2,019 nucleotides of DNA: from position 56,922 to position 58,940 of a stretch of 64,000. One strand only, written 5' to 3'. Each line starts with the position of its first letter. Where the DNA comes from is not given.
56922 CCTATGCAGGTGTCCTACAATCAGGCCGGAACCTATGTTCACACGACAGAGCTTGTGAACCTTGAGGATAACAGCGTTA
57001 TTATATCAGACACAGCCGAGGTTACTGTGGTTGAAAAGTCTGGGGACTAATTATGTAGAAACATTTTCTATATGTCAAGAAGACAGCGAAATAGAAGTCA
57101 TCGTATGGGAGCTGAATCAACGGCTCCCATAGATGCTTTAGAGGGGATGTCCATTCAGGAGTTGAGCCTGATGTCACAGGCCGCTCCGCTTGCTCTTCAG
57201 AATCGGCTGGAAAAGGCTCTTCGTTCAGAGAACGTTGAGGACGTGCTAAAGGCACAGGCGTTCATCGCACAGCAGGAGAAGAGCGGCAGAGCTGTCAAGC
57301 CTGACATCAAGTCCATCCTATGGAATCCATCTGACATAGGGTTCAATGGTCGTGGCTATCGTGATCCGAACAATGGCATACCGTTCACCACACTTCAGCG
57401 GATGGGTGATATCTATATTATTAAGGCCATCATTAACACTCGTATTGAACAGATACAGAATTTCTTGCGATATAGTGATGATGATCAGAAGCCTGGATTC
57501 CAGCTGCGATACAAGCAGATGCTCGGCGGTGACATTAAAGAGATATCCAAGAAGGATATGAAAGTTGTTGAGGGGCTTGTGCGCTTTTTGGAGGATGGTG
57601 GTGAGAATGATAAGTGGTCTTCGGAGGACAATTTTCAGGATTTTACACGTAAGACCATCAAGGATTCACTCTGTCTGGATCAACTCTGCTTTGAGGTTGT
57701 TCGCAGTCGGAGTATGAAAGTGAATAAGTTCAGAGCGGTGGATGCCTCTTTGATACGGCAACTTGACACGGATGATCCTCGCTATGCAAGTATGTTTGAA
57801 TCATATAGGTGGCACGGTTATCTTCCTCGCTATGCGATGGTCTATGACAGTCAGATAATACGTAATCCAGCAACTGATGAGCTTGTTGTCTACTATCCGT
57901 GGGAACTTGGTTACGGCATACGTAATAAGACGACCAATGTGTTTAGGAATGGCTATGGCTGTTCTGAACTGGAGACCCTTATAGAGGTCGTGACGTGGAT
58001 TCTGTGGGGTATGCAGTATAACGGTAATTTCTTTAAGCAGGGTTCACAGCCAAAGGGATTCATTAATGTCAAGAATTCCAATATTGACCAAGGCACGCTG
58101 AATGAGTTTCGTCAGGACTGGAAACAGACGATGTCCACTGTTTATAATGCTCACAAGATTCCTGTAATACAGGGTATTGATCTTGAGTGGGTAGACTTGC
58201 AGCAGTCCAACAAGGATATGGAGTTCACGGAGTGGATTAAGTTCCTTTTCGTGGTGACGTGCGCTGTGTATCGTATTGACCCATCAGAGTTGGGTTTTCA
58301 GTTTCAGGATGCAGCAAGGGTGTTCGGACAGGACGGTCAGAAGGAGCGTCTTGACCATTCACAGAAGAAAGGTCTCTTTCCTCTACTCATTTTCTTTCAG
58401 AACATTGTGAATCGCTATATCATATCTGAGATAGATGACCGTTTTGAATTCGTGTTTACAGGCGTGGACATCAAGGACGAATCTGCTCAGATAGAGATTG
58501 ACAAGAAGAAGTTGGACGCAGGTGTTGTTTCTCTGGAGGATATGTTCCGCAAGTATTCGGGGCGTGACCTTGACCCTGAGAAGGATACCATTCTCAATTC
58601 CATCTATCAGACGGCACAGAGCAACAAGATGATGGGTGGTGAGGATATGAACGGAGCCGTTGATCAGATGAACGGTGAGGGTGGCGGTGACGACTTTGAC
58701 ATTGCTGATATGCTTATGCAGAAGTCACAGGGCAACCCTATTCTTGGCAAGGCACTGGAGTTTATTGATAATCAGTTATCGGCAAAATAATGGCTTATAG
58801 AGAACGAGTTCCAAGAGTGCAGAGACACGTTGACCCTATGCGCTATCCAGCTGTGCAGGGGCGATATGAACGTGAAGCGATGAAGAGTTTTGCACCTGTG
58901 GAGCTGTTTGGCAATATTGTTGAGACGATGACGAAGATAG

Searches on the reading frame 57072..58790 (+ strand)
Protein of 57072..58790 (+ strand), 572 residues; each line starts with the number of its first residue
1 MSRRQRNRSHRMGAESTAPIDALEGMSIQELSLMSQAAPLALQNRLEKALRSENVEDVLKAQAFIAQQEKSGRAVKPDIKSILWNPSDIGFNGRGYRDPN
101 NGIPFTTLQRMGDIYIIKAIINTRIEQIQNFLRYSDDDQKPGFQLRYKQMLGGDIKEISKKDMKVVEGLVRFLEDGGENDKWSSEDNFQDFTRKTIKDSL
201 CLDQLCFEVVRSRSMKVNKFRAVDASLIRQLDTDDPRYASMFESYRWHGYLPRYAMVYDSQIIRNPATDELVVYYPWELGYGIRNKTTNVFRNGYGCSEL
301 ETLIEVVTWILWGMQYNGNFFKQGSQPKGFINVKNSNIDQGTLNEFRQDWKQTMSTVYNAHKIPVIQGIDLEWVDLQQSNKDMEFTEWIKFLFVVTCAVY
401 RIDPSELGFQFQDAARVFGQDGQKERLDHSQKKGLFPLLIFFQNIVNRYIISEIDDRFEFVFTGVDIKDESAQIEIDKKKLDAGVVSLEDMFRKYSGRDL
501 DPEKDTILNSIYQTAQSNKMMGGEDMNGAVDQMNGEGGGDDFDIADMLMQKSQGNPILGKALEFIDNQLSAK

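Call 22: search_protein_families(library=phrogs, proteins=[window:57072-58790:+], max_evalue=0.00001)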
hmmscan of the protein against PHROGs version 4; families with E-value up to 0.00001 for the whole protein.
window:57072-58790:+ (572 aa): 6 families
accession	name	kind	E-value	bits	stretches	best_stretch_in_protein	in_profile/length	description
phrog_12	-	head and packaging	1.9e-39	137.2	1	179-537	131-464/646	portal protein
phrog_11117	-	head and packaging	2.1e-29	103.8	1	339-520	8-194/264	portal protein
phrog_15361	-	head and packaging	2.7e-29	103.3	1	106-366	84-326/328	portal protein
phrog_2662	-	head and packaging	7.2e-25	88.7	1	277-510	189-420/717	portal protein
phrog_37955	-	head and packaging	1.3e-07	31.1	1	284-490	260-470/945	portal protein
phrog_5929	-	head and packaging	3.7e-07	30.7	1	316-505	7-187/228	portal protein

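Call 38: search_dna_similar(query=window:57072-58790:+, collection=phages, mode=protein, max_evalue=0.00001, max_rows=12)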
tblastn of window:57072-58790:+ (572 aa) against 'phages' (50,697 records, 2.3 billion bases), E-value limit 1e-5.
Records with a match: 790; places in all: 822; records where one place covers at least 80% of the query: 20.
Best place of each record, by identity: <60% 790.
By first word of the organism name: Staphylococcus 343; Bacillus 244; Enterococcus 69; Listeria 54; Lactobacillus 26; Thermus 11; Bacteroides 6; Brochothrix 4; Leptospira 4; Pseudomonas 3; and 20 more.
By host as written in the record: Staphylococcus aureus 112; - 71; Listeria monocytogenes 43; Bacillus subtilis 27; Staphylococcus sp. 27; Bacillus cereus 26; Staphylococcus carnosus TM300 22; Bacillus thuringiensis subsp. kurstaki 20; and 201 more.
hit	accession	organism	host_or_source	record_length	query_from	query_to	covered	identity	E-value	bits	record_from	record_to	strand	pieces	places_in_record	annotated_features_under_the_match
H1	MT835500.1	Bacteriophage sp.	human fecal samples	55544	4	572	99%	49.3%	0e+0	589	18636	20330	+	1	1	record has no annotation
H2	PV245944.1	Chryseobacterium phage MA9V-3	Chryseobacterium sp. MA9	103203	6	563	98%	33.9%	9e-85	294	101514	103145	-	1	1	hypothetical protein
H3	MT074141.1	Bacteroides phage DAC22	Bacteroides thetaiotaomicron VPI-5489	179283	41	558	91%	34.2%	2e-82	287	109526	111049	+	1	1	hypothetical protein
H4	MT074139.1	Bacteroides phage DAC19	Bacteroides thetaiotaomicron VPI-5487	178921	41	558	91%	34.2%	2e-82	287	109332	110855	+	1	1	hypothetical protein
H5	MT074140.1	Bacteroides phage DAC20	Bacteroides thetaiotaomicron VPI-5488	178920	41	558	91%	34.2%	2e-82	287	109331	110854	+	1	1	hypothetical protein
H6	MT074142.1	Bacteroides phage DAC23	Bacteroides thetaiotaomicron VPI-5490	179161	41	558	91%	34.2%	2e-82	287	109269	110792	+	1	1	hypothetical protein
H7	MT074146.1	Bacteroides phage SJC03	Bacteroides thetaiotaomicron VPI-5494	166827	41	558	91%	34.2%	2e-82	287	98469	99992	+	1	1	hypothetical protein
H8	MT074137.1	Bacteroides phage DAC16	Bacteroides thetaiotaomicron VPI-5485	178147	41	558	91%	34.0%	3e-82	286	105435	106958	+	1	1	hypothetical protein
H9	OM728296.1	Bacillus phage vB_BsuM-Goe26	Bacillus subtilis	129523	17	512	87%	33.7%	6e-65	236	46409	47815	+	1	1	hypothetical protein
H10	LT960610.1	Bacillus phage SBSphiC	Bacillus subtilis BEST7003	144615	17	512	87%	33.3%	2e-64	235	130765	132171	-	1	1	record has no annotation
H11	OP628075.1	Lysinibacillus phage vB_LfM_LysYB1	Lysinibacillus fusiformis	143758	40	544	88%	31.1%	3e-60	223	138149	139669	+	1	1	portal protein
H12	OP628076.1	Lysinibacillus phage vB_LfM_LysYB2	Lysinibacillus fusiformis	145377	40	544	88%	31.1%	3e-60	223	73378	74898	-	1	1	portal protein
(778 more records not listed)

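Call 62: find_related_loci(query=window:57072-58790:+, collection=genome_contigs, flank=3000)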
Query window:57072-58790:+ (572 aa) in genome_contigs; peptide patterns used: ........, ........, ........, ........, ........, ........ (x = any residue, [..] = any of these).
28 stretches matched a pattern, but none encodes a relative of the query by tblastn (E <= 1e-3).
